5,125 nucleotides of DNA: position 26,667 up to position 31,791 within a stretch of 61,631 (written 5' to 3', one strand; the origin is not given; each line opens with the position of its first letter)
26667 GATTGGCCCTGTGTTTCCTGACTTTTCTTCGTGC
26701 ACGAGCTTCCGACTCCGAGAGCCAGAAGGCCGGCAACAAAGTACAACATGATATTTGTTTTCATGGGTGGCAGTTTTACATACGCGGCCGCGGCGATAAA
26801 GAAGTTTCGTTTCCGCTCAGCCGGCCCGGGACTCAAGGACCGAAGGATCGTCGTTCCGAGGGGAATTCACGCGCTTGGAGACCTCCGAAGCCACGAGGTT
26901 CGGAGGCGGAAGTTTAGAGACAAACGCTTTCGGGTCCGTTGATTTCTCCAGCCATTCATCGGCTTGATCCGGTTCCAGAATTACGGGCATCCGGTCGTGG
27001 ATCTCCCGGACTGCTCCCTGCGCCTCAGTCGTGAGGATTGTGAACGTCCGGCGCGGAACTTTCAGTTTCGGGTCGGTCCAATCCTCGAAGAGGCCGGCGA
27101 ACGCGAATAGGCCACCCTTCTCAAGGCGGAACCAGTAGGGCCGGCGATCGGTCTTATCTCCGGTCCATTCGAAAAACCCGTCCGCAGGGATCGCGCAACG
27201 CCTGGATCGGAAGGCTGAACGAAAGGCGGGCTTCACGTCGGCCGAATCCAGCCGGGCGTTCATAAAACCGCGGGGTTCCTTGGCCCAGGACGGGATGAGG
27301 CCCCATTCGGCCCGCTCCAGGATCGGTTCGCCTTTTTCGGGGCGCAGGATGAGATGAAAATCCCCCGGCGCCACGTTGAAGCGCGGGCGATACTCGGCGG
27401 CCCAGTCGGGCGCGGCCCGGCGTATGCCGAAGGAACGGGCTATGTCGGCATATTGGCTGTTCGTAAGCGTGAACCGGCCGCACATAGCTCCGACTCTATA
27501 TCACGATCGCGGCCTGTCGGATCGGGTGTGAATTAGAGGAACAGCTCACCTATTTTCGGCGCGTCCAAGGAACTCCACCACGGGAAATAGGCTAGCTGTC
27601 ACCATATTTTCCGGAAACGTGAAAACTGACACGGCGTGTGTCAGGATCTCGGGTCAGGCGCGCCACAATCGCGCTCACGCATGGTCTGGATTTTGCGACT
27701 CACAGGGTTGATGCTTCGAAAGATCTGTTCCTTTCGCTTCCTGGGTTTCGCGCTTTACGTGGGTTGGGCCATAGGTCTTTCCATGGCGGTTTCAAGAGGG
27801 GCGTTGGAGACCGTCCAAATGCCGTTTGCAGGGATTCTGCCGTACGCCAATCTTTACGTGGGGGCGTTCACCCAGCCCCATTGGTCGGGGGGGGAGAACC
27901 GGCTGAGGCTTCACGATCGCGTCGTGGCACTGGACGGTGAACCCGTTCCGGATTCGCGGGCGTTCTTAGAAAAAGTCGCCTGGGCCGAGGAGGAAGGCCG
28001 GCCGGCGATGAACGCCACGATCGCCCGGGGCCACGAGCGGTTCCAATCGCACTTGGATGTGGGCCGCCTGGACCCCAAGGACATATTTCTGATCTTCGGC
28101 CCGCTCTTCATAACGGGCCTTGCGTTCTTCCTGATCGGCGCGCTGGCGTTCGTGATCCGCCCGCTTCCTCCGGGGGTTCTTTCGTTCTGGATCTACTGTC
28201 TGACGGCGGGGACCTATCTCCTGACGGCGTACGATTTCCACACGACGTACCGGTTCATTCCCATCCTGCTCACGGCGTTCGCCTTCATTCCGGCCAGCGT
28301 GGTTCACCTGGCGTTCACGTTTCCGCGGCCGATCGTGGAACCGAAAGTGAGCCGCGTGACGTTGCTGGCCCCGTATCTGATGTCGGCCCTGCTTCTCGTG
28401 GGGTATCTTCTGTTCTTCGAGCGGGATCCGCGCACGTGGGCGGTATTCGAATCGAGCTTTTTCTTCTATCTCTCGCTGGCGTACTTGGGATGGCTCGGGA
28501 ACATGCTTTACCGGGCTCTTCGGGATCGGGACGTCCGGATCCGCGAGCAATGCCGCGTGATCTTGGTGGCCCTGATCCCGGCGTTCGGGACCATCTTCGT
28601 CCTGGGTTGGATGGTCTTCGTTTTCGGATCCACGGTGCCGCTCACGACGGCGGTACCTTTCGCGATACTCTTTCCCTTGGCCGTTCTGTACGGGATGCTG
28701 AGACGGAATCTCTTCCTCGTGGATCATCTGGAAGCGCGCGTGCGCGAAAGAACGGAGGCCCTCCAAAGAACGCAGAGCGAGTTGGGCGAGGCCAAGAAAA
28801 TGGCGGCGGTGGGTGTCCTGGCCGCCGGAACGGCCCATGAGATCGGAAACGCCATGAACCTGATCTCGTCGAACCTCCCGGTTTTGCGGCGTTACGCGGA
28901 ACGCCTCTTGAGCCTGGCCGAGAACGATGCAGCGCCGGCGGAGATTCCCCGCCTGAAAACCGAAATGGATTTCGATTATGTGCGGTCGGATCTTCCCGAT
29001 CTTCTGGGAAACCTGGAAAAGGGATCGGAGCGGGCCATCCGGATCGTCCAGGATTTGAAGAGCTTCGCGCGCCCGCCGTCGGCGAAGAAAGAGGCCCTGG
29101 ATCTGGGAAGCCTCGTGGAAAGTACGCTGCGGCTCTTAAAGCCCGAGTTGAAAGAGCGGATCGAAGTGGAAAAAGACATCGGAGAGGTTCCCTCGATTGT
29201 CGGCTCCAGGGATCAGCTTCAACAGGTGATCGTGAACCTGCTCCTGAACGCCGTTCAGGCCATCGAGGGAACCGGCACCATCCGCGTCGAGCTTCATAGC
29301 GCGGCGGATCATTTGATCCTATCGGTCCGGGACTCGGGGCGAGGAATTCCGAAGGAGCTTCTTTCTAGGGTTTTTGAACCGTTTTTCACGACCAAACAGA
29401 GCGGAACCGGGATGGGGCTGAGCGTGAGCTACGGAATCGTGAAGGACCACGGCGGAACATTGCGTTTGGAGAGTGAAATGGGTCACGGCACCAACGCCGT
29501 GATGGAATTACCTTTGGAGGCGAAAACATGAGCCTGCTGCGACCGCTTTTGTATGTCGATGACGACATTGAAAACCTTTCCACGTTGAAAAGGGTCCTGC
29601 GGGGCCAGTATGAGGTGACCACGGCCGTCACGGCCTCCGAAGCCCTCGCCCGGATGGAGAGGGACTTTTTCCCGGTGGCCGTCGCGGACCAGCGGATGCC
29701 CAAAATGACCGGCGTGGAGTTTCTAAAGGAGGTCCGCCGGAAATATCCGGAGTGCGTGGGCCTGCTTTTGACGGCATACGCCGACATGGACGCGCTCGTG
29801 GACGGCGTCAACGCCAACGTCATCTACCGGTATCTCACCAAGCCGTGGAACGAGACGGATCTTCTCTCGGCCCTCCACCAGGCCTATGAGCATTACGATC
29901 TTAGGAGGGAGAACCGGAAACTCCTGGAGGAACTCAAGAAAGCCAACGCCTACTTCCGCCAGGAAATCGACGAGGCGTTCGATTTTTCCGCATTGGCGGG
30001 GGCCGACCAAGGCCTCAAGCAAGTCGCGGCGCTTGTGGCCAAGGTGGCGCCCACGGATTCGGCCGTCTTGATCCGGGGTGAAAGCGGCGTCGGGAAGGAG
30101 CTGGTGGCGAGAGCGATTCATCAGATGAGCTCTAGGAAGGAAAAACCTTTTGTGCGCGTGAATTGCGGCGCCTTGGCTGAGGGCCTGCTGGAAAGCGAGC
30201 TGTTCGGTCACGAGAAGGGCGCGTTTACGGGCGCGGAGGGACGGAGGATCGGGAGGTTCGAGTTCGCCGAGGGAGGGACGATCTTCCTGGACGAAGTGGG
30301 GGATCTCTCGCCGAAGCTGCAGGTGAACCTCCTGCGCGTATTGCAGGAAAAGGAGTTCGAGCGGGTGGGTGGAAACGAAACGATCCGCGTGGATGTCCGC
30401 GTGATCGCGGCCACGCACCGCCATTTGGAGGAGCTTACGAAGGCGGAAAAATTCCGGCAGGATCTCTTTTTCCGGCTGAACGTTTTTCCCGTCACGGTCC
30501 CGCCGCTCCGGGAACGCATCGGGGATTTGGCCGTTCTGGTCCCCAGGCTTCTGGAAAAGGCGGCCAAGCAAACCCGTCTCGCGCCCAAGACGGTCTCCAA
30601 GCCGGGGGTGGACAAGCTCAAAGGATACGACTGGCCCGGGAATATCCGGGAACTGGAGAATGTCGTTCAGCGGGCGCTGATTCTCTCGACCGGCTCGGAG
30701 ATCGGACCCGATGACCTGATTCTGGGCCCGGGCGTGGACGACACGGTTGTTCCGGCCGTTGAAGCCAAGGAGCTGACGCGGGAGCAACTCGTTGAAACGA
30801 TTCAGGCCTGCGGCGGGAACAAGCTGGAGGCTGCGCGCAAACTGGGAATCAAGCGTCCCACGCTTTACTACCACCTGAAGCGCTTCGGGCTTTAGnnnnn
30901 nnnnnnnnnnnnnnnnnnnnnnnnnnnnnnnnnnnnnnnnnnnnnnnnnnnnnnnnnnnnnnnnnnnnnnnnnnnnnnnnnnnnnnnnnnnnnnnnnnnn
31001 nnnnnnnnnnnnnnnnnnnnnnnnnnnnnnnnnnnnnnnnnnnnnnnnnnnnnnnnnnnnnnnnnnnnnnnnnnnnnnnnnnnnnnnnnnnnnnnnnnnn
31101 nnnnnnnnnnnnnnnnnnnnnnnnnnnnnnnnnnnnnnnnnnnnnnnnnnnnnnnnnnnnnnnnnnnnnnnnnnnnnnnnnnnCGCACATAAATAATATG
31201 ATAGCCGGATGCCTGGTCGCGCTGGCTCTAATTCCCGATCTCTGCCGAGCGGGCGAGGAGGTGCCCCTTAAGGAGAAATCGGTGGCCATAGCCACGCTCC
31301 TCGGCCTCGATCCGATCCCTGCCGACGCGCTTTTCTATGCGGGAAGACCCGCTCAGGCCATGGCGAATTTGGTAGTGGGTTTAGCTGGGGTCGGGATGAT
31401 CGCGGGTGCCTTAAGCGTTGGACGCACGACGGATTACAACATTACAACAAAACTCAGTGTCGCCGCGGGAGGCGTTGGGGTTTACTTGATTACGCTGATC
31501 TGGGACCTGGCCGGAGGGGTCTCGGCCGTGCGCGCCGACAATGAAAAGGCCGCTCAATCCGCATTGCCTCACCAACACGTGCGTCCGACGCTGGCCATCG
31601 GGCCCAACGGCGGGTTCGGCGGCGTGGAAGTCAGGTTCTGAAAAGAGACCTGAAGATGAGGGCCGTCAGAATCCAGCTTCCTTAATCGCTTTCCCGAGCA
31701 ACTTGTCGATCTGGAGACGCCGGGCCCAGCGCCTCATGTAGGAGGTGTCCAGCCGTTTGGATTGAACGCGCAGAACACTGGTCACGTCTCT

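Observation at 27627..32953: Self-contained sigma54 circuit with one palindromic enhancer motif in front of the kinase/activator operon and two target genes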

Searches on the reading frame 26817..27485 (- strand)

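Call 4: search_protein_families(library=pfam, proteins=[window:26817-27485:-], max_evalue=0.01)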
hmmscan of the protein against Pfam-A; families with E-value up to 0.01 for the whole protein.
window:26817-27485:- (222 aa): 1 family
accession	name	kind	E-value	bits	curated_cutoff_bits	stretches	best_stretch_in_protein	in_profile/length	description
PF02586.19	SRAP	-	3.5e-61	206.9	27.1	1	1-209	1-214/214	SOS response associated peptidase (SRAP)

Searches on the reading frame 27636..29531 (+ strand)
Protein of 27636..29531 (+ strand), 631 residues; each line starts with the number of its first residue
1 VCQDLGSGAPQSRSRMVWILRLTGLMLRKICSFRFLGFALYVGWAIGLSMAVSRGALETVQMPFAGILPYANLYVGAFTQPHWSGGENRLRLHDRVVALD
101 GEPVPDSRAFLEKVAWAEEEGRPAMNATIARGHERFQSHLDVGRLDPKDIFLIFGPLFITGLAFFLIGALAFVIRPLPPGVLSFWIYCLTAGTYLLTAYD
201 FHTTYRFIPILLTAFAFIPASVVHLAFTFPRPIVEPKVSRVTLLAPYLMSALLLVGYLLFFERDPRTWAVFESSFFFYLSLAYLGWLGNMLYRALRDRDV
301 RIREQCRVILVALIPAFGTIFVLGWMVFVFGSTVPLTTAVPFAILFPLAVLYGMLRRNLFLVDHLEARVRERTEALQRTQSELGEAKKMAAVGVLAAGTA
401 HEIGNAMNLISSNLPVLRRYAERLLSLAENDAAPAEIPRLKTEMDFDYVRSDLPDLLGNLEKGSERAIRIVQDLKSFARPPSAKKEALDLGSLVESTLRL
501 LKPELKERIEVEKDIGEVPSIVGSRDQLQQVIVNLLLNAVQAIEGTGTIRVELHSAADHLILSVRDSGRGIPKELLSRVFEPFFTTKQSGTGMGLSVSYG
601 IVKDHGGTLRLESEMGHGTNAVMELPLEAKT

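Call 4: search_protein_families(library=pfam, proteins=[window:27636-29531:+], max_evalue=0.01)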
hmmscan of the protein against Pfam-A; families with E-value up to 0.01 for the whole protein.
window:27636-29531:+ (631 aa): 2 families
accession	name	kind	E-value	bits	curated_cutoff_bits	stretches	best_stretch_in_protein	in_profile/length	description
PF02518.31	HATPase_c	-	7.2e-28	97.7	26.4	1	524-628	2-110/111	Histidine kinase-, DNA gyrase B-, and HSP90-like ATPase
PF00512.31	HisKA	-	0.0036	17.8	26.9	0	395-480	5-63/66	His Kinase A (phospho-acceptor) domain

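Call 13: search_protein_families(library=ncbifam, proteins=[window:27636-29531:+], max_evalue=0.01)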
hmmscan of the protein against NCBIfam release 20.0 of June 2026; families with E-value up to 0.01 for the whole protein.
window:27636-29531:+ (631 aa): 86 families (the best 25 are shown)
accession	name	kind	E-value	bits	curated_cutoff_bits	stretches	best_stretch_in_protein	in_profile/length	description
NF038348.1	T2SS_HK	subfamily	8.5e-59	199.4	450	1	372-627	307-573/574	histidine kinase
NF008468.0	PRK11360.1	equivalog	2.7e-54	184.6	646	2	465-630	442-611/616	two-component system sensor histidine kinase AtoS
NF052574.1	HisKinEspCMyxo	equivalog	3.6e-46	157.7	1200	1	362-626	388-636/785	serine histidine kinase EspC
NF007688.0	PRK10364.1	equivalog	1.7e-44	152.3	479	2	462-630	284-454/460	two-component system sensor histidine kinase ZraS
NF010411.0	PRK13837.1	equivalog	1.4e-41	142.4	647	2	457-630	489-678/828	two-component system VirA-like sensor kinase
NF052573.1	HisKinEspAMyxo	equivalog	2.2e-38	131.8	1400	1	372-623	365-607/755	serine histidine kinase EspA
NF046026.1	HisKinCckACaul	equivalog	9.7e-34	116.5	1000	1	458-629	342-534/678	cell cycle histidine kinase CckA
NF053867.1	SprKinKinDBac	equivalog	2.7e-33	115.2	775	2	466-628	333-498/500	sporulation kinase KinD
NF010076.0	PRK13557.1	subfamily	1.7e-30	106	631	1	380-628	151-395/540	histidine kinase famiy protein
NF046044.1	PnpS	equivalog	5.6e-30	104.6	400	1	460-626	213-390/390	two-component system histidine kinase PnpS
NF046020.1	HisKinCckABruc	equivalog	1.7e-29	102.3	1000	1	459-626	521-706/868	cell cycle histidine kinase CckA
NF047794.1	HisKinPtgB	equivalog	6e-29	100.8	1000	1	465-623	491-651/656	two-component system sensor histidine kinase PgtB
NF047466.1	hybrid_RR_LvrB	exception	1.3e-27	96.9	500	1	459-627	193-376/377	hybrid histidine kinase/response regulator LvrB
NF047497.1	HK_LIC_12097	equivalog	2.3e-27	95.7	500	1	461-617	195-357/367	LIC_12097 family sensor histidine kinase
TIGR02966.1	phoR_proteo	equivalog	1e-25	90.5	334.2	1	457-620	154-328/333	phosphate regulon sensor histidine kinase PhoR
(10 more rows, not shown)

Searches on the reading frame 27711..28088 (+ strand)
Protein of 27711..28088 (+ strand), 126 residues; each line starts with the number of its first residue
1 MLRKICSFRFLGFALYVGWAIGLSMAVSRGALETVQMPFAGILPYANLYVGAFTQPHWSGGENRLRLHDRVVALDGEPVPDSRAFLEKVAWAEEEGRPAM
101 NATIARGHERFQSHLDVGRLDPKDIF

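Call 60: search_protein_families(library=pfam, proteins=[window:27711-28088:+], max_evalue=10)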
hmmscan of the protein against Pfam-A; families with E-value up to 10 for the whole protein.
window:27711-28088:+ (126 aa): 1 family
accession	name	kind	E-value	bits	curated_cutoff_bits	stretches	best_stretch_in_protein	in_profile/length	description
PF13180.12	PDZ_2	-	0.021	15.5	27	1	63-110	29-73/80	PDZ domain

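Call 76: predict_structure(protein=window:27711-28088:+)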
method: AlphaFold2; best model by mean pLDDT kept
length: 126 residues; sequences in the alignment: 1
mean_pLDDT: 50.8   pTM: 0.25
mean pLDDT of the five models: 50.8, 48.2, 45.8, 42.8, 40.6
residues with pLDDT >= 90: 0; 70-90: 16; 50-70: 30; < 50: 80
segments of 3 or more residues with pLDDT < 50: 29-59, 68-80, 99-101, 108-126
pLDDT, mean of each block of 10 residues (from residue 1): 66 81 61 40 43 45 50 44 50 48 49 41 37
secondary structure, 60 per line:
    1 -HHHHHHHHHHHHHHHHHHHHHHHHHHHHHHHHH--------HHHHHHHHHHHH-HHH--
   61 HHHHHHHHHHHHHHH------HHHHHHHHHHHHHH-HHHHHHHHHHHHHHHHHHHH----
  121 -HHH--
elements in order: H2-34 H43-54 H61-75 H82-95 H97-116
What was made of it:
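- On PDZ-domain sensor (DegS-like recognition of C-terminal Phe): The single-sequence model was useless (pLDDT 51, call 76).
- Tried and rejected: The single-sequence AlphaFold model was unusable (call 76).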

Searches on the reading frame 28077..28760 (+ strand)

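Call 60: search_protein_families(library=pfam, proteins=[window:28077-28760:+], max_evalue=10)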
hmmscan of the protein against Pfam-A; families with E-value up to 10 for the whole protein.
window:28077-28760:+ (228 aa): 3 families
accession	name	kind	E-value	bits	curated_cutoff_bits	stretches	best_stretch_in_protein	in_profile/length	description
PF14015.11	DUF4231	-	2.5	9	24.7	1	154-193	18-61/103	Protein of unknown function (DUF4231)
PF14145.11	YrhK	-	5.4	7.4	26.1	1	9-30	30-51/58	YrhK-like protein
PF20315.3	DUF6611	-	7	7.1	27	0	156-209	43-99/168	Family of unknown function (DUF6611)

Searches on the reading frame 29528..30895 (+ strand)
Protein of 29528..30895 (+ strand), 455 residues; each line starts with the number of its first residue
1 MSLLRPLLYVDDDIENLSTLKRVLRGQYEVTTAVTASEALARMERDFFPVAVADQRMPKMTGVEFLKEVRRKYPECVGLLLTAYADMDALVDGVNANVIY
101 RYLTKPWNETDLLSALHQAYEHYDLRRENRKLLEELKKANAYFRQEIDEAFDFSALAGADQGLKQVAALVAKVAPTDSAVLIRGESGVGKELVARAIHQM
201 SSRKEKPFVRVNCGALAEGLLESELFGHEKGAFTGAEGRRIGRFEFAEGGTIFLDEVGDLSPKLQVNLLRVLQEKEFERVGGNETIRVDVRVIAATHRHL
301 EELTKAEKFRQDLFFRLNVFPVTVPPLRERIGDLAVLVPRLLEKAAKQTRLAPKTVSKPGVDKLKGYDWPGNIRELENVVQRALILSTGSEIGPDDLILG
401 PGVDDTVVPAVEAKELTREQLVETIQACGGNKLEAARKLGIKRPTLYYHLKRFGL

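Call 4: search_protein_families(library=pfam, proteins=[window:29528-30895:+], max_evalue=0.01)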
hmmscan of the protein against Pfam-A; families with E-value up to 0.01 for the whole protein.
window:29528-30895:+ (455 aa): 13 families
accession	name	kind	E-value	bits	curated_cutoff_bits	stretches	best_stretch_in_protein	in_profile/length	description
PF00158.32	Sigma54_activat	-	2.3e-71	239.4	20.2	1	157-322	2-167/168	Sigma-54 interaction domain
PF14532.12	Sigma54_activ_2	-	5.4e-19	69.2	25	1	166-327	10-138/138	Sigma-54 interaction domain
PF25601.1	AAA_lid_14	-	6e-19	68.1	27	1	328-397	1-70/87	AAA+ ATPase lid domain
PF00072.30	Response_reg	-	4.9e-17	62.5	30.2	1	8-116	2-110/111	Response regulator receiver domain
PF07728.20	AAA_5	-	6.3e-10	39.6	22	1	180-300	2-125/139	AAA domain (dynein-related subfamily)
PF02954.25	HTH_8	-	7.5e-10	38.8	22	1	418-453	7-42/42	Bacterial regulatory protein, Fis family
PF07724.20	AAA_2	-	9.7e-07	29.4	27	1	179-306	5-133/166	AAA domain (Cdc48 subfamily)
PF00004.35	AAA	-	2.1e-05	25.4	21.2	1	180-308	1-119/131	ATPase family associated with various cellular activities (AAA)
PF13556.12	HTH_30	-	3e-05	24.1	27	1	422-453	5-36/59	PucR C-terminal helix-turn-helix domain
PF01695.23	IstB_IS21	-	0.0007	19.6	24.1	1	120-205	37-120/238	IstB-like ATP binding protein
PF12840.13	HTH_20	-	0.00076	19.8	27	0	434-452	23-41/51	Helix-turn-helix domain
PF13191.12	AAA_16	-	0.0025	18.7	32.6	1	160-232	6-85/167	AAA ATPase domain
PF20030.5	bpMoxR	-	0.0028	17.2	27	1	248-319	97-166/205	MoxR domain in the MoxR-vWA-beta-propeller ternary systems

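Call 13: search_protein_families(library=ncbifam, proteins=[window:29528-30895:+], max_evalue=0.01)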
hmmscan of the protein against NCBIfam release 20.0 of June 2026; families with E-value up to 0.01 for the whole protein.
window:29528-30895:+ (455 aa): 88 families (the best 25 are shown)
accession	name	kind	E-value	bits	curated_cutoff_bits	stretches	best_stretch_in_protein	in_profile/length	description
NF007689.0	PRK10365.1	equivalog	7.3e-112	374.4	760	1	7-452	8-441/441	sigma-54-dependent response regulator transcription factor ZraR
TIGR01818.1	ntrC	equivalog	1.9e-111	373.1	558.6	1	9-397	3-377/463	nitrogen regulation protein NR(I)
TIGR02915.1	PEP_resp_reg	equivalog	7.4e-111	371.1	502.6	1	7-455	1-444/445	PEP-CTERM-box response regulator transcription factor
TIGR01817.1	nifA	equivalog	7.2e-110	368.2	528.85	1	143-399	185-440/534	nif-specific transcriptional activator NifA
NF008469.0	PRK11361.1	equivalog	3.6e-109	365.5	714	1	5-454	5-455/461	acetoacetate metabolism transcriptional regulator AtoC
NF041552.1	TF_PrdR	equivalog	2.6e-96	323.2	795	1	130-453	238-576/577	sigma-54 dependent transcriptional regulator PrdR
NF049963.1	RespRegFlgRCampy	domain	8.3e-96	321.4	750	1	9-454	5-428/429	fla regulon two-component system response regulator FlgR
NF003451.0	PRK05022.1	equivalog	1.2e-95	321.2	476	1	108-393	146-429/512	nitric oxide reductase transcriptional regulator NorR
NF050807.1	TransRegFlbDCaul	equivalog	5.4e-92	309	750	1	155-451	119-436/454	sigma-54-dependent transcriptional regulator FlbD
NF011695.0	PRK15115.1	equivalog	1.9e-91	307.1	763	1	7-453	9-436/445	two-component system response regulator GlrR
TIGR02329.1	propionate_PrpR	equivalog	2.7e-89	300.2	499.2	1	144-451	202-525/526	propionate catabolism operon regulatory protein PrpR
NF008176.1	PRK10923.1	equivalog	5.6e-89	298.9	620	1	9-397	8-381/469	nitrogen regulation protein NR(I)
NF011958.0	PRK15429.1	equivalog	1.3e-88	298.4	830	1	127-455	351-686/692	formate hydrogenlyase transcriptional activator FlhA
NF038308.1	RNA_repair_RtcR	equivalog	1.7e-88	297.8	650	1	137-395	161-430/530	RNA repair transcriptional activator RtcR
NF051870.1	NAssimRespRegNtrX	equivalog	1.7e-87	294.2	600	1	8-454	5-451/452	nitrogen assimilation response regulator NtrX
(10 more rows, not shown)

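Call 82: search_solved_structures(query=window:29528-30895:+, max_evalue=1e-40)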
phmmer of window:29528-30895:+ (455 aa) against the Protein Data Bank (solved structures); distinct sequences matched with E-value up to 1e-40: 35.
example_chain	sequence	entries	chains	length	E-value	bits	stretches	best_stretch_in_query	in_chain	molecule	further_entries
1ojl_A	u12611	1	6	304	8e-89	301.7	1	156-451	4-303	TRANSCRIPTIONAL REGULATORY PROTEIN ZRAR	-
9qq6_C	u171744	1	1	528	1.7e-80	274.3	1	143-451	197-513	Nif-specific regulatory protein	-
4l4u_A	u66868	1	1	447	2e-80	274.1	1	12-455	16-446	Transcriptional regulator (NtrC family)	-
26jl_A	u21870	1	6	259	9.3e-80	271.9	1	155-391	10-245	Flagellar regulatory protein A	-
8p53_C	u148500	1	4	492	1.9e-79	270.8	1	148-397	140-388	Transcriptional regulator FleQ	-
3dzd_A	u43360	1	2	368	4.1e-79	269.7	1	7-394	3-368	Transcriptional regulator (NtrC family)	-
8pb9_D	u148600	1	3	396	7.6e-79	268.8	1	147-395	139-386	Transcriptional regulator FleQ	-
5exp_A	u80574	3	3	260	1.1e-78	268.4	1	153-395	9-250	Transcriptional regulator FleQ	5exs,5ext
5exx_A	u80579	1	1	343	1.1e-78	268.4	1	153-397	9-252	Transcriptional regulator FleQ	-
6j7e_A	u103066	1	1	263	1.2e-78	268.2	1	153-396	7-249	Nitrogen assimilation regulatory protein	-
7ejw_C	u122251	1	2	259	1.2e-78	268.2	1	153-395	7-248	Transcriptional regulator FleQ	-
6jdi_A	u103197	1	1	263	1.1e-77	265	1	153-396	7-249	Nitrogen assimilation regulatory protein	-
6jdl_A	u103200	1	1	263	2.9e-77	263.6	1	153-396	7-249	Nitrogen assimilation regulatory protein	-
1ny5_A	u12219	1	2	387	1.4e-75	258.1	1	27-393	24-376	transcriptional regulator (NtrC family)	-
6iy8_A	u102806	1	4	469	2.9e-71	243.9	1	102-391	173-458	Positive regulator CapR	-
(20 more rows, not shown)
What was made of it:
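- The closest solved relative is ZraR, 1OJL (call 82).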

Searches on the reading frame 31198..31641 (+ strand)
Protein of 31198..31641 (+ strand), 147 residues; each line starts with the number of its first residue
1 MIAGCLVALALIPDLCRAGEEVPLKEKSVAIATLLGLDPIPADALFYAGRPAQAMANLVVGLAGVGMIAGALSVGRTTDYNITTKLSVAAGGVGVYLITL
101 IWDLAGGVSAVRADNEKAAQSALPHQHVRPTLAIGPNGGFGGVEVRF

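Call 4: search_protein_families(library=pfam, proteins=[window:31201-31641:+], max_evalue=0.01)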
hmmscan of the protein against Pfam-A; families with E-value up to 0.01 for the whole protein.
window:31201-31641:+ (146 aa): 0 families

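Call 12: search_protein_families(library=pfam, proteins=[window:31198-31641:+], max_evalue=1)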
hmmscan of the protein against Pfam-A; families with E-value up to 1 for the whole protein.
window:31198-31641:+ (147 aa): 0 families

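Call 13: search_protein_families(library=ncbifam, proteins=[window:31198-31641:+], max_evalue=0.01)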
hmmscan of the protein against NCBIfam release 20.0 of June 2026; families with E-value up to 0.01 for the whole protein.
window:31198-31641:+ (147 aa): 0 families
